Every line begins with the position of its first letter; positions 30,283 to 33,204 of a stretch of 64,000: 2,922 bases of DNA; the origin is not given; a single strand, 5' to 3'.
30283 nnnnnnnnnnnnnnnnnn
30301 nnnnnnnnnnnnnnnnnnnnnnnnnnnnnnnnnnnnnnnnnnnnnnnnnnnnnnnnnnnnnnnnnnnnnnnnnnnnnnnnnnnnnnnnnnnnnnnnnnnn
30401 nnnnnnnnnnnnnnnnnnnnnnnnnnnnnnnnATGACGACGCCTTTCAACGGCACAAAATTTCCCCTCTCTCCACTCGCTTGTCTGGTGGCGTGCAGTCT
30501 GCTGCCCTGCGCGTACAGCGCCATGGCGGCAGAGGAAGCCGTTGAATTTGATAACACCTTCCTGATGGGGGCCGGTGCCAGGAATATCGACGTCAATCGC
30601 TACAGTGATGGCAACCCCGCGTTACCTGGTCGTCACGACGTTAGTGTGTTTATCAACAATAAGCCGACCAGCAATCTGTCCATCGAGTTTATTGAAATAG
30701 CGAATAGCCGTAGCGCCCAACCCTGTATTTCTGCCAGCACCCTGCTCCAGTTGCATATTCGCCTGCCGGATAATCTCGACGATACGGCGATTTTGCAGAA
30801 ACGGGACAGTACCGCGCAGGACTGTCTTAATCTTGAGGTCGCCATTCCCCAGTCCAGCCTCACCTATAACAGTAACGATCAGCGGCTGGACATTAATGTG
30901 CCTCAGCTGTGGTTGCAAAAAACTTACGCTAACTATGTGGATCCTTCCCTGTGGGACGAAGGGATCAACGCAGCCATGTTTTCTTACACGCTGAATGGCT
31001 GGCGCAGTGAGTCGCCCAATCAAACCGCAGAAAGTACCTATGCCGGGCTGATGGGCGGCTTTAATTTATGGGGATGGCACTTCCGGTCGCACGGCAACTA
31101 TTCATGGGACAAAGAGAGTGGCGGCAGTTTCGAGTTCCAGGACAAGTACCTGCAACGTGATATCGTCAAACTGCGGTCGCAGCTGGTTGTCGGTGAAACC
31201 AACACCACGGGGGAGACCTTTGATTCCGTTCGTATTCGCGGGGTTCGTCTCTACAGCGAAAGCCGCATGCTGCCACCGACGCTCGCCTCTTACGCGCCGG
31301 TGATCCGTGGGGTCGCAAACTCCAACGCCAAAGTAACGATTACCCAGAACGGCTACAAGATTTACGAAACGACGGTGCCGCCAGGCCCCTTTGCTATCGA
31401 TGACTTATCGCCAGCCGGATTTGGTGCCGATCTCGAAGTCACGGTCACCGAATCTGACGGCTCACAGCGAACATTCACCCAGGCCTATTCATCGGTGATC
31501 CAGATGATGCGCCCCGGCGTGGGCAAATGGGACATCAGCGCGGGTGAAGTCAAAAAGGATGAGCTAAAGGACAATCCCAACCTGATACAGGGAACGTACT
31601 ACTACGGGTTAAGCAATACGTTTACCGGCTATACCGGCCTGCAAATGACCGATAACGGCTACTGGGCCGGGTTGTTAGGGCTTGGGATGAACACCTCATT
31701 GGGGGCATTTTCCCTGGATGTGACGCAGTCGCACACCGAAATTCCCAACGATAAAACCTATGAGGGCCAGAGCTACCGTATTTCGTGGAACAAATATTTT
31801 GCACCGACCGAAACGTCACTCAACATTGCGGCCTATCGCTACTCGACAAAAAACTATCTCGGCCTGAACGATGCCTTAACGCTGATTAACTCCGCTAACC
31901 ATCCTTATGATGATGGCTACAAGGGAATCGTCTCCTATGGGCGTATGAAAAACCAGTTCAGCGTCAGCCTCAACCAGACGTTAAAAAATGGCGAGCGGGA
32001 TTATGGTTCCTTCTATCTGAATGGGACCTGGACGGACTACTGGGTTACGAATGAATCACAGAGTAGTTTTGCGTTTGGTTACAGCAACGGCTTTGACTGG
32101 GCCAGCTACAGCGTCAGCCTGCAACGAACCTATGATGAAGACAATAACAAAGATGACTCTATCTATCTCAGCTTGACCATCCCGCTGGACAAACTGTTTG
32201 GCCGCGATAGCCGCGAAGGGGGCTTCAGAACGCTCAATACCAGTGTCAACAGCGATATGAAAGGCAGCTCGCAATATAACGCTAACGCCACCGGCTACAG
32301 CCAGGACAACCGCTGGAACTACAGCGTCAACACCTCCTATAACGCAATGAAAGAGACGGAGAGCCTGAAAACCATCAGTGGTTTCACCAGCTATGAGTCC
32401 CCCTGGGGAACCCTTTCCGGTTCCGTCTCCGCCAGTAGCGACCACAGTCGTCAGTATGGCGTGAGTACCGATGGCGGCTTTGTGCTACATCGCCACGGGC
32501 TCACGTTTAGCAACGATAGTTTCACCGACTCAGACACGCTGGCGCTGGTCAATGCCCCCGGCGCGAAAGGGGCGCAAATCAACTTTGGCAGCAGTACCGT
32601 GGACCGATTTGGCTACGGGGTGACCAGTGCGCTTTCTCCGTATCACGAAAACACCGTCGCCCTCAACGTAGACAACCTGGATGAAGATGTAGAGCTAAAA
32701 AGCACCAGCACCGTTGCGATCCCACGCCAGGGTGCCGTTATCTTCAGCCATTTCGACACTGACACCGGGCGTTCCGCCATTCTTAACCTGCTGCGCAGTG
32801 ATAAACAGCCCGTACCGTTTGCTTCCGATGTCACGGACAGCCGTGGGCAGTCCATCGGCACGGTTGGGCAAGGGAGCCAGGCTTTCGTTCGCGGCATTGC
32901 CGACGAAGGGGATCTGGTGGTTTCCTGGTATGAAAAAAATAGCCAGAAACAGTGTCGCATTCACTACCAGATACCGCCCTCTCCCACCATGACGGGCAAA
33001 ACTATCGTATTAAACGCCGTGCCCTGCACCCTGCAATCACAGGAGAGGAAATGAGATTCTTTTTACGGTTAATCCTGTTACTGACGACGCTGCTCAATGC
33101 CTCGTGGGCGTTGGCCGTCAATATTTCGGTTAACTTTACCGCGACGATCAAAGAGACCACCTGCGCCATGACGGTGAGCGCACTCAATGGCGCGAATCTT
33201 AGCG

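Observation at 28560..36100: Divergent yad-type chaperone-usher fimbrial operon at the conserved folK-panB locus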

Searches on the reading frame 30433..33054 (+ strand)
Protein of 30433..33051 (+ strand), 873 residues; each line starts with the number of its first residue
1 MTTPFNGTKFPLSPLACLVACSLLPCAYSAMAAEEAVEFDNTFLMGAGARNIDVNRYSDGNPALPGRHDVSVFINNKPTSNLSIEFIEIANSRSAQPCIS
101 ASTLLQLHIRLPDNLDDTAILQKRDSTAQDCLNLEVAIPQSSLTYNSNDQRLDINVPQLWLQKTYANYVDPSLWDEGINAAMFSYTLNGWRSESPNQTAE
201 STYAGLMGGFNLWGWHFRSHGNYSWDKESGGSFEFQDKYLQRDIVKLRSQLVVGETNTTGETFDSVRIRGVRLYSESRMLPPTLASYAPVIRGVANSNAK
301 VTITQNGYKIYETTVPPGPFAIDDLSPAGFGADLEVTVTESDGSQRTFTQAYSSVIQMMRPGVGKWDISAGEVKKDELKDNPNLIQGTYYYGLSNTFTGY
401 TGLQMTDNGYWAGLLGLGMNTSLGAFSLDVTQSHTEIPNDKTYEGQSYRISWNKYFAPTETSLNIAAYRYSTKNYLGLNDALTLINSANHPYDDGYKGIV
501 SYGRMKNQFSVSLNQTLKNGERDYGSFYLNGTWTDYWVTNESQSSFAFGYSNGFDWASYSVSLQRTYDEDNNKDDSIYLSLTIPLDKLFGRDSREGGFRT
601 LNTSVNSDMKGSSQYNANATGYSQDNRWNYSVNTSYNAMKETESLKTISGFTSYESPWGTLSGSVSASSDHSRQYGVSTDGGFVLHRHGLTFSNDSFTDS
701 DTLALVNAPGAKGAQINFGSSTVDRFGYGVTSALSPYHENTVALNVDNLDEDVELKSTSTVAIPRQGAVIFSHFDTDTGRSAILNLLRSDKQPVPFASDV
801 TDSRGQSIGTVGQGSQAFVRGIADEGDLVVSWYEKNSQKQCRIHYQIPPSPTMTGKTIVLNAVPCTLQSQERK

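Call 22: find_related_loci(query=window:30433-33051:+, collection=genome_contigs, flank=8000)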
Query window:30433-33051:+ (873 aa) in genome_contigs; peptide patterns used: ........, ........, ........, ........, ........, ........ (x = any residue, [..] = any of these).
24 stretches matched a pattern; 3 encode a relative of the query (tblastn E <= 1e-3); 2 distinct loci.
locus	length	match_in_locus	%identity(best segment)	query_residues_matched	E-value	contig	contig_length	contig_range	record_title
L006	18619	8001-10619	84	1-873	0e+0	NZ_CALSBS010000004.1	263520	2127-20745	Pseudocitrobacter vendiensis strain CPO20170097T, whole genome shotgun sequence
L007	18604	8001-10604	82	1-868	0e+0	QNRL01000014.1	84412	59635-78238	Pseudocitrobacter faecalis strain DSM 27453 Ga0244571_114, whole genome shotgun sequence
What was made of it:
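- Tried and rejected: It returned only two Pseudocitrobacter loci, because its exact-peptide seeds miss more distant relatives (call 22).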

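Call 25: search_protein_families(proteins=[window:30433-33051:+], library=ncbifam, max_evalue=0.00001)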
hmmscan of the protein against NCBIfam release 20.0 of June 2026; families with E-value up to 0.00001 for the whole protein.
window:30433-33051:+ (873 aa): 15 families
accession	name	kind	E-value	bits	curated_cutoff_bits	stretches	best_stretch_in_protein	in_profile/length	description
NF007337.0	PRK09828.1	equivalog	0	1355.8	830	1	17-868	15-865/865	outer membrane usher protein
NF011763.0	PRK15217.1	subfamily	2.3e-168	562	933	1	18-845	10-813/826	fimbrial biogenesis outer membrane usher protein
NF011754.0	PRK15207.1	equivalog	1.2e-130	437.1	1271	1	9-862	14-839/842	outer membrane usher protein LpfC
NF011740.0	PRK15193.1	equivalog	1.2e-129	433.6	995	1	26-850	27-863/877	fimbrial biogenesis usher protein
NF011745.0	PRK15198.1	subfamily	3.5e-125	419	975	1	19-857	11-849/860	outer membrane usher protein FimD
NF011822.1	PRK15294.1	equivalog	1.8e-123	413.2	1397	1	46-859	41-840/845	fimbrial outer membrane usher protein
NF011784.0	PRK15248.1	equivalog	1.1e-117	394.2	996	1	26-849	18-837/853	fimbrial outer membrane usher protein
NF011769.0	PRK15223.1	equivalog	2.7e-117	392.6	1105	1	27-855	14-827/836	fimbrial biogenesis outer membrane usher protein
NF011826.0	PRK15298.1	equivalog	3.4e-109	366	1422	1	41-863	36-846/848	fimbrial outer membrane usher protein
NF011760.0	PRK15213.1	equivalog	6.9e-92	308.7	752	1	29-831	22-774/796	PefC/AfrB family outer membrane usher protein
NF011791.0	PRK15255.1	equivalog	1.1e-90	304.9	1289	1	28-844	14-812/829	fimbrial outer membrane usher protein StdB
NF011812.0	PRK15284.1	subfamily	9.4e-86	288.3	972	1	8-848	5-830/881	outer membrane usher protein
NF011774.0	PRK15235.1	exception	1.2e-77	261.9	1191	1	63-850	47-801/814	SEF14/SEF18 fimbria usher protein SefC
NF011832.0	PRK15304.1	subfamily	1.8e-68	231.3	723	1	19-848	11-784/801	fimbrial biogenesis usher protein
NF011804.0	PRK15273.1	equivalog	1.1e-63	215.4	1371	1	9-845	7-822/899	fimbrial biogenesis outer membrane usher protein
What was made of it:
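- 30433..33054 (+): Outer-membrane usher (HtrE family), 873 aa. Call 25: NF007337 at 1356 bits against a cut-off of 830, aligned over the full length.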

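Call 40: find_homologous_proteins(query=window:30433-33051:+, max_evalue=1e-100)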
Query window:30433-33051:+ (873 aa): 1561 proteins with E <= 1e-100 among 8000 candidates; the best 120 are listed.
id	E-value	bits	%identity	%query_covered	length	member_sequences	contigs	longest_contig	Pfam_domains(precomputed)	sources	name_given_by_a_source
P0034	0.0e+0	1959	97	100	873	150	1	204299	PF13954.12,PF13953.13,PF00577.27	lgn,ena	-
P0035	0.0e+0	1708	84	99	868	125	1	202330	PF13954.12,PF13953.13,PF00577.27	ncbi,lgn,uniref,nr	ncbi:outer membrane usher protein [Escherichia sp. 94.0001]|uniref:outer membrane usher protein n=1 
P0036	0.0e+0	1693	83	99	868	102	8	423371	PF13954.12,PF13953.13,PF00577.27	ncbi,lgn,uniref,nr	ncbi:outer membrane usher protein [Escherichia albertii]|uniref:outer membrane usher protein n=1 Tax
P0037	0.0e+0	1679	83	99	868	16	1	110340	PF13954.12,PF13953.13,PF00577.27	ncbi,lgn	ncbi:outer membrane usher protein [Escherichia albertii]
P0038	0.0e+0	1666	82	99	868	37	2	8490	PF13954.12,PF13953.13,PF00577.27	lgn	-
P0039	0.0e+0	1662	82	99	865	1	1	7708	PF13954.12,PF13953.13,PF00577.27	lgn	-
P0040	0.0e+0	1645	81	98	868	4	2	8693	PF13954.12,PF13953.13,PF00577.27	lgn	-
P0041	0.0e+0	1612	83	94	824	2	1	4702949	PF13954.12,PF13953.13,PF00577.27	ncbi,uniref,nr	ncbi:fimbrial assembly protein [[Enterobacter] lignolyticus]|uniref:Fimbrial assembly protein n=2 Ta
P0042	0.0e+0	1268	62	98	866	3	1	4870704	PF13954.12,PF13953.13,PF00577.27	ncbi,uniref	ncbi:outer membrane usher protein [Superficieibacter sp. HKU1]|uniref:outer membrane usher protein n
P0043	0.0e+0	1259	63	98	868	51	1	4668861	PF13954.12,PF13953.13,PF00577.27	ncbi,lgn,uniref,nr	ncbi:outer membrane usher protein [Salmonella enterica subsp. enterica serovar Djakarta str. S-1087]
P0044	0.0e+0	1249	61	99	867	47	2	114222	PF13954.12,PF13953.13,PF00577.27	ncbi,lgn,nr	ncbi:outer membrane usher protein [Salmonella enterica subsp. salamae]|nr:outer membrane usher prote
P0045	0.0e+0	1247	62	98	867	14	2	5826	PF13954.12,PF13953.13,PF00577.27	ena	-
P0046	0.0e+0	1247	61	98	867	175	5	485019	PF13954.12,PF13953.13,PF00577.27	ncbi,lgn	-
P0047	0.0e+0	1245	61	98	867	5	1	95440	PF13954.12,PF13953.13,PF00577.27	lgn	-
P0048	0.0e+0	1242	62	99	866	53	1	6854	PF13954.12,PF13953.13,PF00577.27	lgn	-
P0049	0.0e+0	1241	62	98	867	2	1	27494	PF13954.12,PF13953.13,PF00577.27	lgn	-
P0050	0.0e+0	1235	61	98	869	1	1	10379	PF13954.12,PF13953.13,PF00577.27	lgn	-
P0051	0.0e+0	1234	61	99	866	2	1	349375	PF13954.12,PF13953.13,PF00577.27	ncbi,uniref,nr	ncbi:outer membrane usher protein [Citrobacter sp. FP75]|uniref:outer membrane usher protein n=1 Tax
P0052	0.0e+0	1232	61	99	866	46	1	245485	PF13954.12,PF13953.13,PF00577.27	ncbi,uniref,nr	ncbi:outer membrane usher protein [Citrobacter sp. Cf088]|uniref:outer membrane usher protein n=1 Ta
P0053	0.0e+0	1231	61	98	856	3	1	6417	PF13954.12,PF13953.13,PF00577.27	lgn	-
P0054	0.0e+0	1230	61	98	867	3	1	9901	PF13954.12,PF13953.13,PF00577.27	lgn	-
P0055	0.0e+0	1229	60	99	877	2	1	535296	PF13954.12,PF13953.13,PF00577.27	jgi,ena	jgi:P pilus assembly protein, porin PapC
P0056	0.0e+0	1229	62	98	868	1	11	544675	PF13954.12,PF13953.13,PF00577.27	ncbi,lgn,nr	ncbi:outer membrane usher protein [Salmonella enterica subsp. enterica]|nr:outer membrane usher prot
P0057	0.0e+0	1227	61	98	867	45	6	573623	PF13954.12,PF13953.13,PF00577.27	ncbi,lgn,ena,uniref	ncbi:outer membrane usher protein [Citrobacter werkmanii]|uniref:outer membrane usher protein n=1 Ta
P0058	0.0e+0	1225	60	99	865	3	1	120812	PF13954.12,PF13953.13,PF00577.27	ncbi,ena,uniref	ncbi:outer membrane usher protein [Kluyvera georgiana]|uniref:outer membrane usher protein n=1 Tax=K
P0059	0.0e+0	1224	61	99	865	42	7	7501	PF13954.12,PF13953.13,PF00577.27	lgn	-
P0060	0.0e+0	1223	61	99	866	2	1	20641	PF13954.12,PF13953.13,PF00577.27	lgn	-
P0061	0.0e+0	1220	60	99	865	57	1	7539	PF13954.12,PF13953.13,PF00577.27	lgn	-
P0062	0.0e+0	1218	60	99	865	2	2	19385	PF13954.12,PF13953.13,PF00577.27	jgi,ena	jgi:P pilus assembly protein, porin PapC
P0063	0.0e+0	1213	60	98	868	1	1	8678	PF13954.12,PF13953.13,PF00577.27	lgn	-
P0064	0.0e+0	1208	60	99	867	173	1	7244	PF13954.12,PF13953.13,PF00577.27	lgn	-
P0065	0.0e+0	1207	60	98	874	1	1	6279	PF13954.12,PF13953.13,PF00577.27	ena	-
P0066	0.0e+0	1190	58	99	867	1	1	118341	PF13954.12,PF13953.13,PF00577.27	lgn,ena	-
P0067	0.0e+0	1187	60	98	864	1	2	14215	PF13954.12,PF13953.13,PF00577.27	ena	-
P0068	0.0e+0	1186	60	97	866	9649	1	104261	PF13954.12,PF13953.13,PF00577.27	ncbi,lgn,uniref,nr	ncbi:Yad fimbria usher protein HtrE [Escherichia coli]|uniref:Yad fimbria usher protein HtrE n=1 Tax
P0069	0.0e+0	1182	60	98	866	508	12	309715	PF13954.12,PF13953.13,PF00577.27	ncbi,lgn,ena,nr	ncbi:TPA: outer membrane usher protein [Escherichia coli]|nr:outer membrane usher protein [Escherich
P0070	0.0e+0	1179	60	97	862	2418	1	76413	PF13954.12,PF13953.13,PF00577.27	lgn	-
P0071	0.0e+0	1174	59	97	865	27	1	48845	PF13954.12,PF13953.13,PF00577.27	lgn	-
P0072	0.0e+0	1174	59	99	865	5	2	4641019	PF13954.12,PF13953.13,PF00577.27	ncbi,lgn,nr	ncbi:outer membrane usher protein [Escherichia coli]|nr:outer membrane usher protein [Escherichia co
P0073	0.0e+0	1169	59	98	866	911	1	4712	PF13954.12,PF13953.13,PF00577.27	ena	-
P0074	0.0e+0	1156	59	97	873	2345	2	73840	PF13954.12,PF13953.13,PF00577.27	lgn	-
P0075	0.0e+0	1111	56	98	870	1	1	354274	PF13954.12,PF13953.13,PF00577.27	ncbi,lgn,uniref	ncbi:outer membrane usher protein [Kluyvera sp. STS39-E]|uniref:outer membrane usher protein n=1 Tax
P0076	0.0e+0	1104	56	97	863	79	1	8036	PF13954.12,PF13953.13,PF00577.27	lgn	-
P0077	0.0e+0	1098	55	99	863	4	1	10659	PF13954.12,PF13953.13,PF00577.27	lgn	-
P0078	0.0e+0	1093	56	97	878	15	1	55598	PF13954.12,PF13953.13,PF00577.27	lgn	-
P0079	0.0e+0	1092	56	98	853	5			PF13954.12,PF13953.13,PF00577.27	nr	nr:outer membrane usher protein [Leminorella richardii]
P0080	0.0e+0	1088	55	99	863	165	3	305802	PF13954.12,PF13953.13,PF00577.27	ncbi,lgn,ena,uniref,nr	ncbi:outer membrane usher protein [Escherichia marmotae]|uniref:outer membrane usher protein n=1 Tax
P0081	0.0e+0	1088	54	98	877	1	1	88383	PF13954.12,PF13953.13,PF00577.27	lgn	-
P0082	0.0e+0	1087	57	95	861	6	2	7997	PF13954.12,PF13953.13,PF00577.27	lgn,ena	-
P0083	0.0e+0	1087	55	97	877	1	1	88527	PF13954.12,PF13953.13,PF00577.27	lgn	-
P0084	0.0e+0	1087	55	98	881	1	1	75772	PF13954.12,PF13953.13,PF00577.27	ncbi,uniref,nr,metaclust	ncbi:outer membrane usher protein [Salmonella enterica]|uniref:outer membrane usher protein n=1 Tax=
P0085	0.0e+0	1087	55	97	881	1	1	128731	PF13954.12,PF13953.13,PF00577.27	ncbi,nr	ncbi:TPA: outer membrane usher protein [Salmonella enterica]|nr:outer membrane usher protein [Salmon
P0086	0.0e+0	1087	55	97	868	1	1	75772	PF13954.12,PF13953.13,PF00577.27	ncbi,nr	ncbi:fimbrial assembly protein [Salmonella enterica subsp. salamae serovar 42:f,g,t:--]|nr:fimbrial 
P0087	0.0e+0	1086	55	97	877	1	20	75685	PF13954.12,PF13953.13,PF00577.27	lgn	-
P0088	0.0e+0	1086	55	97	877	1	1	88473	PF13954.12,PF13953.13,PF00577.27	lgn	-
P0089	0.0e+0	1086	55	97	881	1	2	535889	PF13954.12,PF13953.13,PF00577.27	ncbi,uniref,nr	ncbi:TPA_asm: outer membrane usher protein [Salmonella enterica subsp. salamae serovar 42:f,g,t:--]|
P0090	0.0e+0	1086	55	97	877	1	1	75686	PF13954.12,PF13953.13,PF00577.27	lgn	-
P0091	0.0e+0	1086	55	97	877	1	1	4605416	PF13954.12,PF13953.13,PF00577.27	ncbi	-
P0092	0.0e+0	1086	55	97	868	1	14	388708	PF13954.12,PF13953.13,PF00577.27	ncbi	ncbi:TPA: outer membrane usher protein [Salmonella enterica subsp. salamae serovar 42:g,t:-]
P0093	0.0e+0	1086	54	98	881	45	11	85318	PF13954.12,PF13953.13,PF00577.27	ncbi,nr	ncbi:outer membrane usher protein [Salmonella enterica subsp. salamae]|nr:outer membrane usher prote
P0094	0.0e+0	1086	54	98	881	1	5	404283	PF13954.12,PF13953.13,PF00577.27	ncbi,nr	ncbi:TPA: outer membrane usher protein [Salmonella enterica]|nr:outer membrane usher protein [Salmon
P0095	0.0e+0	1085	54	98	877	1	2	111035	PF13954.12,PF13953.13,PF00577.27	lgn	-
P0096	0.0e+0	1085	54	98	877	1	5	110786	PF13954.12,PF13953.13,PF00577.27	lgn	-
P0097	0.0e+0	1085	54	98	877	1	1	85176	PF13954.12,PF13953.13,PF00577.27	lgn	-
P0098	0.0e+0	1085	54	98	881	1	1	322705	PF13954.12,PF13953.13,PF00577.27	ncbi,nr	ncbi:outer membrane usher protein [Salmonella enterica]|nr:outer membrane usher protein [Salmonella 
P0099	0.0e+0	1085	55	97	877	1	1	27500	PF13954.12,PF13953.13,PF00577.27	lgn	-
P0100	0.0e+0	1085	54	98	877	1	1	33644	PF13954.12,PF13953.13,PF00577.27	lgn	-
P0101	0.0e+0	1085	55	97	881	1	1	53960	PF13954.12,PF13953.13,PF00577.27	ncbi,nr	ncbi:outer membrane usher protein [Salmonella enterica subsp. enterica serovar Wichita]|nr:outer mem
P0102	0.0e+0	1085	55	97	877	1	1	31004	PF13954.12,PF13953.13,PF00577.27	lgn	-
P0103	0.0e+0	1085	54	98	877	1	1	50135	PF13954.12,PF13953.13,PF00577.27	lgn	-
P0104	0.0e+0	1085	54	98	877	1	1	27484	PF13954.12,PF13953.13,PF00577.27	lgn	-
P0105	0.0e+0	1085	55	97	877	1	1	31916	PF13954.12,PF13953.13,PF00577.27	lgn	-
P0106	0.0e+0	1085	55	97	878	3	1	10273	PF13954.12,PF13953.13,PF00577.27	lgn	-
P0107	0.0e+0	1085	54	98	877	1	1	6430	PF13954.12,PF13953.13,PF00577.27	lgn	-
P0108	0.0e+0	1084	55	97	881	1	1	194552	PF13954.12,PF13953.13,PF00577.27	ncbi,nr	ncbi:outer membrane usher protein [Salmonella enterica]|nr:outer membrane usher protein [Salmonella 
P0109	0.0e+0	1084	54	98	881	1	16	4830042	PF13954.12,PF13953.13,PF00577.27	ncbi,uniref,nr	ncbi:outer membrane usher protein [Salmonella enterica]|uniref:outer membrane usher protein n=1 Tax=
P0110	0.0e+0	1084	55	97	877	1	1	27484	PF13954.12,PF13953.13,PF00577.27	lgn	-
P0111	0.0e+0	1084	55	97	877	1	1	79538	PF13954.12,PF13953.13,PF00577.27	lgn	-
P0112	0.0e+0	1084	54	98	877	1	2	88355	PF13954.12,PF13953.13,PF00577.27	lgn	-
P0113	0.0e+0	1084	55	97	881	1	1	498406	PF13954.12,PF13953.13,PF00577.27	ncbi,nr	ncbi:outer membrane usher protein [Salmonella enterica subsp. salamae]|nr:outer membrane usher prote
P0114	0.0e+0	1084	55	97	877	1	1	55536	PF13954.12,PF13953.13,PF00577.27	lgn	-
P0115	0.0e+0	1084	55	97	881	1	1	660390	PF13954.12,PF13953.13,PF00577.27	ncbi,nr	ncbi:outer membrane usher protein [Salmonella enterica]|nr:outer membrane usher protein [Salmonella 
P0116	0.0e+0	1084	55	97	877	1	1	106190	PF13954.12,PF13953.13,PF00577.27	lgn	-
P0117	0.0e+0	1084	55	97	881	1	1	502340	PF13954.12,PF13953.13,PF00577.27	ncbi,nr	ncbi:outer membrane usher protein [Salmonella enterica subsp. salamae]|nr:outer membrane usher prote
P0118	0.0e+0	1084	54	98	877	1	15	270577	PF13954.12,PF13953.13,PF00577.27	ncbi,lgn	-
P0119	0.0e+0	1084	54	98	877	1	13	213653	PF13954.12,PF13953.13,PF00577.27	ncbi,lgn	-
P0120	0.0e+0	1084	54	98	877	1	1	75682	PF13954.12,PF13953.13,PF00577.27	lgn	-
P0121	0.0e+0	1084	54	98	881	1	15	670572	PF13954.12,PF13953.13,PF00577.27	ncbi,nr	ncbi:outer membrane usher protein [Salmonella enterica]|nr:outer membrane usher protein [Salmonella 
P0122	0.0e+0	1084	54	98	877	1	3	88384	PF13954.12,PF13953.13,PF00577.27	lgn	-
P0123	0.0e+0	1084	54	98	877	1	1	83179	PF13954.12,PF13953.13,PF00577.27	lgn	-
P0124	0.0e+0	1084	54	98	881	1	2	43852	PF13954.12,PF13953.13,PF00577.27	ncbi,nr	ncbi:outer membrane usher protein [Salmonella enterica subsp. salamae]|nr:outer membrane usher prote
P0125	0.0e+0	1084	54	98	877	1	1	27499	PF13954.12,PF13953.13,PF00577.27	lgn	-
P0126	0.0e+0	1084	54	98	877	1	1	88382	PF13954.12,PF13953.13,PF00577.27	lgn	-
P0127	0.0e+0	1084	54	98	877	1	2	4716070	PF13954.12,PF13953.13,PF00577.27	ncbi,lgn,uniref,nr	ncbi:putative outer membrane usher protein [Salmonella enterica]|uniref:Putative outer membrane ushe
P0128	0.0e+0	1084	54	98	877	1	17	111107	PF13954.12,PF13953.13,PF00577.27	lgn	-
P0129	0.0e+0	1084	54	98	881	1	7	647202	PF13954.12,PF13953.13,PF00577.27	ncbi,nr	ncbi:outer membrane usher protein [Salmonella enterica subsp. salamae]|nr:outer membrane usher prote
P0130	0.0e+0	1084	54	98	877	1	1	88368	PF13954.12,PF13953.13,PF00577.27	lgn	-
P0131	0.0e+0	1084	54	98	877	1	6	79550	PF13954.12,PF13953.13,PF00577.27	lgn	-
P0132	0.0e+0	1084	54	98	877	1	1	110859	PF13954.12,PF13953.13,PF00577.27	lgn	-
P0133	0.0e+0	1084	54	98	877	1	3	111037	PF13954.12,PF13953.13,PF00577.27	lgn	-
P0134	0.0e+0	1084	54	98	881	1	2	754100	PF13954.12,PF13953.13,PF00577.27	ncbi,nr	ncbi:outer membrane usher protein [Salmonella enterica subsp. salamae serovar Springs]|nr:outer memb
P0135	0.0e+0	1084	55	97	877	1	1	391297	PF13954.12,PF13953.13,PF00577.27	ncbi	-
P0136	0.0e+0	1083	55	97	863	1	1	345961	PF13954.12,PF13953.13,PF00577.27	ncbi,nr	ncbi:outer membrane usher protein [Salmonella enterica]|nr:outer membrane usher protein [Salmonella 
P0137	0.0e+0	1083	54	98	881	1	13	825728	PF13954.12,PF13953.13,PF00577.27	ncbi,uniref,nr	ncbi:outer membrane usher protein [Salmonella enterica]|uniref:Outer membrane usher protein n=1 Tax=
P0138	0.0e+0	1083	54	98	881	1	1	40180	PF13954.12,PF13953.13,PF00577.27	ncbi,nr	ncbi:outer membrane usher protein [Salmonella enterica subsp. salamae]|nr:outer membrane usher prote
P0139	0.0e+0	1083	54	98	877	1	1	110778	PF13954.12,PF13953.13,PF00577.27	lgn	-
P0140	0.0e+0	1083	54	97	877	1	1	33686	PF13954.12,PF13953.13,PF00577.27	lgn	-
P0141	0.0e+0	1083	54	97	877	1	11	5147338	PF13954.12,PF13953.13,PF00577.27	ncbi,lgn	-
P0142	0.0e+0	1083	54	98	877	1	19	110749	PF13954.12,PF13953.13,PF00577.27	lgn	-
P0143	0.0e+0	1083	54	97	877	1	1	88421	PF13954.12,PF13953.13,PF00577.27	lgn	-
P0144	0.0e+0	1083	54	98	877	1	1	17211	PF13954.12,PF13953.13,PF00577.27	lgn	-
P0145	0.0e+0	1083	54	97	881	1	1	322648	PF13954.12,PF13953.13,PF00577.27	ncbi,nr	ncbi:outer membrane usher protein [Salmonella enterica subsp. salamae]|nr:outer membrane usher prote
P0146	0.0e+0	1083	54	97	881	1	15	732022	PF13954.12,PF13953.13,PF00577.27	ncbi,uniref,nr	ncbi:outer membrane usher protein [Salmonella enterica]|uniref:Outer membrane usher protein n=2 Tax=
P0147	0.0e+0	1083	54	98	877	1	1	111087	PF13954.12,PF13953.13,PF00577.27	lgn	-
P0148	0.0e+0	1083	55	97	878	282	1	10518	PF13954.12,PF13953.13,PF00577.27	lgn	-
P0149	0.0e+0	1083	54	97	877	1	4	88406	PF13954.12,PF13953.13,PF00577.27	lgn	-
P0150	0.0e+0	1083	54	97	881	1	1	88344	PF13954.12,PF13953.13,PF00577.27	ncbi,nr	ncbi:TPA: outer membrane usher protein [Salmonella enterica subsp. salamae]|nr:outer membrane usher 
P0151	0.0e+0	1083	54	97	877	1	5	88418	PF13954.12,PF13953.13,PF00577.27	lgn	-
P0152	0.0e+0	1083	54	98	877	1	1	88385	PF13954.12,PF13953.13,PF00577.27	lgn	-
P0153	0.0e+0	1083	54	98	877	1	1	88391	PF13954.12,PF13953.13,PF00577.27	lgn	-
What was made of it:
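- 30433..33054 (+): Call 40: the cluster representative carries PapC_N, Usher and PapC_C.
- Closest known: Salmonella Sta fimbriae. Same: Salmonella ushers are about 61-63% identical (call 40).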
